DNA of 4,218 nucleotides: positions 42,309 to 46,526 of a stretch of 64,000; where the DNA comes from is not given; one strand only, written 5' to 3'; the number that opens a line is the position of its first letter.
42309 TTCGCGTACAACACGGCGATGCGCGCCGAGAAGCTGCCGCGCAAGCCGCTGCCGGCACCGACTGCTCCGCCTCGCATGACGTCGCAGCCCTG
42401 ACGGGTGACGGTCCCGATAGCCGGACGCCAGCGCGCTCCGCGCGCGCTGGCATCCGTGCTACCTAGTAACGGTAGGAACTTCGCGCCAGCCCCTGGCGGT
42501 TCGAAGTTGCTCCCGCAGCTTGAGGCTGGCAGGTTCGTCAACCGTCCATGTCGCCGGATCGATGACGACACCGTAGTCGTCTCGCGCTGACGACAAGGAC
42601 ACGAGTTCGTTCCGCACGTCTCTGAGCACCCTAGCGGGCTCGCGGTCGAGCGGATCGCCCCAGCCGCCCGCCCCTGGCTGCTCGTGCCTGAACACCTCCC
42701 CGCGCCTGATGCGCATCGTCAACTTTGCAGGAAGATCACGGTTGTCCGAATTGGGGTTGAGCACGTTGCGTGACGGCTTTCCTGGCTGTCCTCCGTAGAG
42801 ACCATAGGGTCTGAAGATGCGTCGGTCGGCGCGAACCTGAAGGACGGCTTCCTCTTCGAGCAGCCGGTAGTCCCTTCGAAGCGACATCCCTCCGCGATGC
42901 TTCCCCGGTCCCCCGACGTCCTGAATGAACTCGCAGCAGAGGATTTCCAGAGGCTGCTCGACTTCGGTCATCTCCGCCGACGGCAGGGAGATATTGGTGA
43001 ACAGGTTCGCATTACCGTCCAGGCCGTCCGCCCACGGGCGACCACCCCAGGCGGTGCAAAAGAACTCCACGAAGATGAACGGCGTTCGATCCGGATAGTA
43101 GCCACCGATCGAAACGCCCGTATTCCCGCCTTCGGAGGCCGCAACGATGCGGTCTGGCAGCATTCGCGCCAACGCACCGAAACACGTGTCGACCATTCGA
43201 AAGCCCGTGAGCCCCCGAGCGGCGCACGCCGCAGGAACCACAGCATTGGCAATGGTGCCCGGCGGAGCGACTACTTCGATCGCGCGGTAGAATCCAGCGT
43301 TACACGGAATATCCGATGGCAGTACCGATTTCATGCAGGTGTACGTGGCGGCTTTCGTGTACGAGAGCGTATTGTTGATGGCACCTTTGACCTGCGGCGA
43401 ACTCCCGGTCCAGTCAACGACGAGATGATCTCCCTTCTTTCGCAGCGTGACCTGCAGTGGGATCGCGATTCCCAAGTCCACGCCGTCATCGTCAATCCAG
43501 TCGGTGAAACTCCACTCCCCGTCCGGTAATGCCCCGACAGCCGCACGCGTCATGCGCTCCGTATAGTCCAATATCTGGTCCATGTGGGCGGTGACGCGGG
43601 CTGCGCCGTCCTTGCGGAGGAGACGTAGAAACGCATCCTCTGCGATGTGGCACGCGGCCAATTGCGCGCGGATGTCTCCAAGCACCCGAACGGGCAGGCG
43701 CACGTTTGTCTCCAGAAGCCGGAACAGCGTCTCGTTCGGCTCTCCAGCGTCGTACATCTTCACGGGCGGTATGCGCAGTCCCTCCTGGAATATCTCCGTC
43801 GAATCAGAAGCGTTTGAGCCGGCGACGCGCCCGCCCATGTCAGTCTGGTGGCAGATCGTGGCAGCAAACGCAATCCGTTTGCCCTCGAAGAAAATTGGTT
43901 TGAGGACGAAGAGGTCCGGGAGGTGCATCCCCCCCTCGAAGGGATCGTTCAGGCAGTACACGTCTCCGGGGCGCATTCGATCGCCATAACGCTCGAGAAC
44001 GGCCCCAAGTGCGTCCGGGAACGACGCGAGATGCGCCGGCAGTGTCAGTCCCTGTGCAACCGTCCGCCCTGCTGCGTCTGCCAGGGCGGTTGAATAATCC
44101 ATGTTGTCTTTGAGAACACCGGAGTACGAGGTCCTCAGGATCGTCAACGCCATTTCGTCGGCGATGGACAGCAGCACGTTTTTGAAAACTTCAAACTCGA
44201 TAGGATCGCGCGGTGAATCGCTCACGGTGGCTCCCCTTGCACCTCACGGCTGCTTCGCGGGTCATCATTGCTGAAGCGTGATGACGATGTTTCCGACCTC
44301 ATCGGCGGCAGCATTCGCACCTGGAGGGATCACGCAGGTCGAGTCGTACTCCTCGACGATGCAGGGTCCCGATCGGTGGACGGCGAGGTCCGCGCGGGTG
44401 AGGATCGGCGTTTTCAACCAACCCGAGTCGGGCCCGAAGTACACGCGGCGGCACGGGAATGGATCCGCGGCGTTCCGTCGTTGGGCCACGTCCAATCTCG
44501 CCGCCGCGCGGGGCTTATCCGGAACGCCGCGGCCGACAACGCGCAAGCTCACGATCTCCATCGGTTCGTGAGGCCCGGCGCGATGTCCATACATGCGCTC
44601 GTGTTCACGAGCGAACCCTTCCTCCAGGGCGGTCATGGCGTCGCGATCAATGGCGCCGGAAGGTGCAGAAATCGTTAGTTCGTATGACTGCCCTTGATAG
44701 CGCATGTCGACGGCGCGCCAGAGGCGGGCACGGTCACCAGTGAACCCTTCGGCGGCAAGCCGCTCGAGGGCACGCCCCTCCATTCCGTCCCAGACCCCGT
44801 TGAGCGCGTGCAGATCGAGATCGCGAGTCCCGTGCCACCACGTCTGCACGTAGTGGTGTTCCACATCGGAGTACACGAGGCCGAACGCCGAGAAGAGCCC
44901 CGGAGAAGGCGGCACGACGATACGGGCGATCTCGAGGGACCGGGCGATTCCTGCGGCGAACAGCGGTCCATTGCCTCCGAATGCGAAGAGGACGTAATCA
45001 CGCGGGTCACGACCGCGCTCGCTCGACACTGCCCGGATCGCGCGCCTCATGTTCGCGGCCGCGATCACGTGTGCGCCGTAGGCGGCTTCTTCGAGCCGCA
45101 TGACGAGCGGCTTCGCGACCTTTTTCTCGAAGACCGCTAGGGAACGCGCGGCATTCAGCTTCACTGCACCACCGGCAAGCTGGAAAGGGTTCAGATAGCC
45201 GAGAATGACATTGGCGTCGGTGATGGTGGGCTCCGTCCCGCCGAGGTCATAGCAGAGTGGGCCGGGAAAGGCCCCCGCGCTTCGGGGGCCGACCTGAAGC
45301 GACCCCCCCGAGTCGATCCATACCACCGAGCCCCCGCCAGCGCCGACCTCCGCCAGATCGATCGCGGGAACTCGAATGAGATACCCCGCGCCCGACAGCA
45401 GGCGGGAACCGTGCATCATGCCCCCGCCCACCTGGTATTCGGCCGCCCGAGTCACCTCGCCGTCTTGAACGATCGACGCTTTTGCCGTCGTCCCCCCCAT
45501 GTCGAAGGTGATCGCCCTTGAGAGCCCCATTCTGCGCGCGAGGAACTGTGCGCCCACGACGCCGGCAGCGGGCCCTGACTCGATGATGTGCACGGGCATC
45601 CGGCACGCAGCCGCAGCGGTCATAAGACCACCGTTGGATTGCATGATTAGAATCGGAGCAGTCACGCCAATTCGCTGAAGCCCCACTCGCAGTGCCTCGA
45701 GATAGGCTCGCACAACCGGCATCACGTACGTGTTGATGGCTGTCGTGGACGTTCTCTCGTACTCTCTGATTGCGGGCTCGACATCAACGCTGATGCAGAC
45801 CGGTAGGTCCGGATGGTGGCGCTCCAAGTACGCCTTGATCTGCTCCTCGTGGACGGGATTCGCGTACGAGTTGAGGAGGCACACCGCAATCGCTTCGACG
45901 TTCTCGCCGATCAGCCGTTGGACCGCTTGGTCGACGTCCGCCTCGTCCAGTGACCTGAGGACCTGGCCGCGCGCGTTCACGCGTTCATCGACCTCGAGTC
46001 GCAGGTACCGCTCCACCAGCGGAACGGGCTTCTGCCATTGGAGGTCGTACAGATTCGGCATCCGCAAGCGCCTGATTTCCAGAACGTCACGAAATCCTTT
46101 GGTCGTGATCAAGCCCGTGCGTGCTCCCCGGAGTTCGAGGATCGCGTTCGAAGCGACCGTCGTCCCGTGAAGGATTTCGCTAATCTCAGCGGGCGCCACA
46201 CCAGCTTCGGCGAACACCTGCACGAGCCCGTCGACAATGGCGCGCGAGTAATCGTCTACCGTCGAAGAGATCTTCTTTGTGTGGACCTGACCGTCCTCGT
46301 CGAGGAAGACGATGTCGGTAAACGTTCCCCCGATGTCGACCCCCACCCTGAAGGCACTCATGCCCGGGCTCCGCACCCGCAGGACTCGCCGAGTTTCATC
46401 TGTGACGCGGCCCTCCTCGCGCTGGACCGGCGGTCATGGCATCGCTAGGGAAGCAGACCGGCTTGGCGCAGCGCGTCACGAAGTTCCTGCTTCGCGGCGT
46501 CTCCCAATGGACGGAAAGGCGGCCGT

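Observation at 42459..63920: Co-oriented 14-gene, 21.5-kb import and catabolism unit for an unknown amide or lactam compound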

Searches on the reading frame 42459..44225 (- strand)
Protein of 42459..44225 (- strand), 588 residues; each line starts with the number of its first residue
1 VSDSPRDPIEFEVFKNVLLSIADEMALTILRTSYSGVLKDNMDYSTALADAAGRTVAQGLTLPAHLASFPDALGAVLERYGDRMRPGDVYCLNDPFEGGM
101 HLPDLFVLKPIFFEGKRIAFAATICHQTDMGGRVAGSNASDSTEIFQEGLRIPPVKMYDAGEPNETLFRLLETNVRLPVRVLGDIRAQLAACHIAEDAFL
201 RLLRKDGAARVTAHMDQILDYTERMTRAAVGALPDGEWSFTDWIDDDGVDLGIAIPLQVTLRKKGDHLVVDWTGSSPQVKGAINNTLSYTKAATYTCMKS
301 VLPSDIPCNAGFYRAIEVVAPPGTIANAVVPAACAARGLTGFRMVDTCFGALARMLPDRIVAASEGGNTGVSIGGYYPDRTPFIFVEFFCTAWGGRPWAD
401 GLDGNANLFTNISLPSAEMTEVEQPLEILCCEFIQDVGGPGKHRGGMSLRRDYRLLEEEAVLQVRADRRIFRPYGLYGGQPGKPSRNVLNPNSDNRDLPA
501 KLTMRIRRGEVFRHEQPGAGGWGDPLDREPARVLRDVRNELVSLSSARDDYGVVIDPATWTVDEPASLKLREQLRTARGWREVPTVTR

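Call 4: search_protein_families(library=pfam, proteins=[window:42459-44225:-], max_evalue=0.01)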
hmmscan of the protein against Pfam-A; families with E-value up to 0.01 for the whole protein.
window:42459-44225:- (588 aa): 1 family
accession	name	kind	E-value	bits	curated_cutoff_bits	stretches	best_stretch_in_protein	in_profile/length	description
PF02538.19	Hydantoinase_B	-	7.6e-169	562.9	26.8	1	7-525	1-519/519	Hydantoinase B/oxoprolinase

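Call 20: search_protein_families(library=ncbifam, proteins=[window:42459-44225:-], max_evalue=0.001)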
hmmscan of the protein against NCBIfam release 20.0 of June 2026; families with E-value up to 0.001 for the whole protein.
window:42459-44225:- (588 aa): 2 families
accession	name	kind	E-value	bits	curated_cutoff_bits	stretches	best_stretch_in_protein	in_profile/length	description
NF050157.1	CapLactmsBetCapB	equivalog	8.9e-87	291.7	1000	1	7-571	2-575/577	caprolactamase subunit beta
NF042976.1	AcphenoCarb_ApcD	equivalog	1.3e-37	129.4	1500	2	9-448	32-482/685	acetophenone carboxylase subunit delta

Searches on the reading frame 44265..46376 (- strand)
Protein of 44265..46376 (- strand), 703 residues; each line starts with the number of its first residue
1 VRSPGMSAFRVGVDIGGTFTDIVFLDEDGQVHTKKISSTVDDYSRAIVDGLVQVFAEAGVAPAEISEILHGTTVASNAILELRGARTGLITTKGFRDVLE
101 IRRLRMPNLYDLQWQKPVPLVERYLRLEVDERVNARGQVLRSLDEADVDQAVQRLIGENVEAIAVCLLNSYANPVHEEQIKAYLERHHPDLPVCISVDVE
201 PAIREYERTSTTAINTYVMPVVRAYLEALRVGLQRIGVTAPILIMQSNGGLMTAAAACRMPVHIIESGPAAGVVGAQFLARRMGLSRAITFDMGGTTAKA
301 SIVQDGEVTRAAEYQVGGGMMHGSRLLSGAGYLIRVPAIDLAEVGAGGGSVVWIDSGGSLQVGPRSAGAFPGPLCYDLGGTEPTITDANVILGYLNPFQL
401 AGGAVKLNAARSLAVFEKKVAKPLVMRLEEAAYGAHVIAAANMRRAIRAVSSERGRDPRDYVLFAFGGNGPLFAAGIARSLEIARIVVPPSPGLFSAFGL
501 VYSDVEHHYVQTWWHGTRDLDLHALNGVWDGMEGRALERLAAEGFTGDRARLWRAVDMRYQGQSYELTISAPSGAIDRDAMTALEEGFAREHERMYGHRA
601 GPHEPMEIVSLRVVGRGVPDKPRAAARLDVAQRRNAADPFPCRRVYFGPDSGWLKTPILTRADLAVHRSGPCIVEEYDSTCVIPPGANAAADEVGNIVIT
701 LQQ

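Call 4: search_protein_families(library=pfam, proteins=[window:44265-46376:-], max_evalue=0.01)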
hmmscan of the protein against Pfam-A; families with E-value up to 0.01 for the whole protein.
window:44265-46376:- (703 aa): 5 families
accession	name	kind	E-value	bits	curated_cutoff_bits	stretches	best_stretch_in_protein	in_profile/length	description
PF01968.24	Hydantoinase_A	-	2.1e-92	309.9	22.9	1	208-507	1-289/291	Hydantoinase/oxoprolinase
PF05378.19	Hydant_A_N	-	2e-54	184.5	25.2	1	10-186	1-174/176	Hydantoinase/oxoprolinase N-terminal region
PF19278.4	Hydant_A_C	-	9.8e-12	45.1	21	1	523-693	12-184/193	Hydantoinase/oxoprolinase C-terminal domain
PF01869.26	BcrAD_BadFG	-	2e-06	28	31.5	1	11-76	1-73/271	BadF/BadG/BcrA/BcrD ATPase family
PF14450.12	FtsA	-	0.0032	18.3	31.8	0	11-75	1-60/127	Cell division protein FtsA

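Call 20: search_protein_families(library=ncbifam, proteins=[window:44265-46376:-], max_evalue=0.001)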
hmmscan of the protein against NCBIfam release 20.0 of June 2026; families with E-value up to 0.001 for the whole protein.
window:44265-46376:- (703 aa): 6 families
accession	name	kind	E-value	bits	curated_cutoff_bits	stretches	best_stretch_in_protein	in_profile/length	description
NF050156.1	CapLactmsAlpCapA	equivalog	5.3e-164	547.2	1000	1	9-702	1-688/689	caprolactamase subunit alpha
NF042975.2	AcphenoCarb_ApcC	equivalog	7.6e-91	305.4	1500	1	11-693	11-703/733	acetophenone carboxylase subunit gamma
NF042960.1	AcphenoCarb_ApcA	equivalog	2.1e-72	244.4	1250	1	10-699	3-655/658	acetophenone carboxylase subunit alpha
NF009842.0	PRK13317.1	equivalog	3.1e-05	23.5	234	0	10-42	4-36/277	type II pantothenate kinase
NF007108.0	PRK09557.1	equivalog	0.00045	19.6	443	1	9-59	2-52/303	fructokinase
NF011660.0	PRK15080.1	equivalog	0.00058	19.2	182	0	281-329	136-182/277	ethanolamine utilization protein EutJ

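Call 42: search_solved_structures(query=window:44265-46376:-, max_evalue=0.00001)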
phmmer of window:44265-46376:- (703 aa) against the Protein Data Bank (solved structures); distinct sequences matched with E-value up to 0.00001: 6.
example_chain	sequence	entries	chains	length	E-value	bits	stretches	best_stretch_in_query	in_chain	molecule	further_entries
7hk5_A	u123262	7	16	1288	2.7e-142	479.1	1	10-700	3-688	N-methylhydantoinase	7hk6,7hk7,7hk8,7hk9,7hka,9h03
6yra_A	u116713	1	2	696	6.2e-119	401.9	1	8-693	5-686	5-oxoprolinase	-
5l9w_B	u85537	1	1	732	4.6e-89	303.2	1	11-696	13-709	Acetophenone carboxylase gamma subunit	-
5m45_B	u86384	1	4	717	3e-69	237.7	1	11-688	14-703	Acetone carboxylase beta subunit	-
5svb_B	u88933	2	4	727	3.9e-68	234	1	11-688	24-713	Acetone carboxylase beta subunit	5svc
5l9w_b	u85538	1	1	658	2.2e-60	208.4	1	9-697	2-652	Acetophenone carboxylase alpha subunit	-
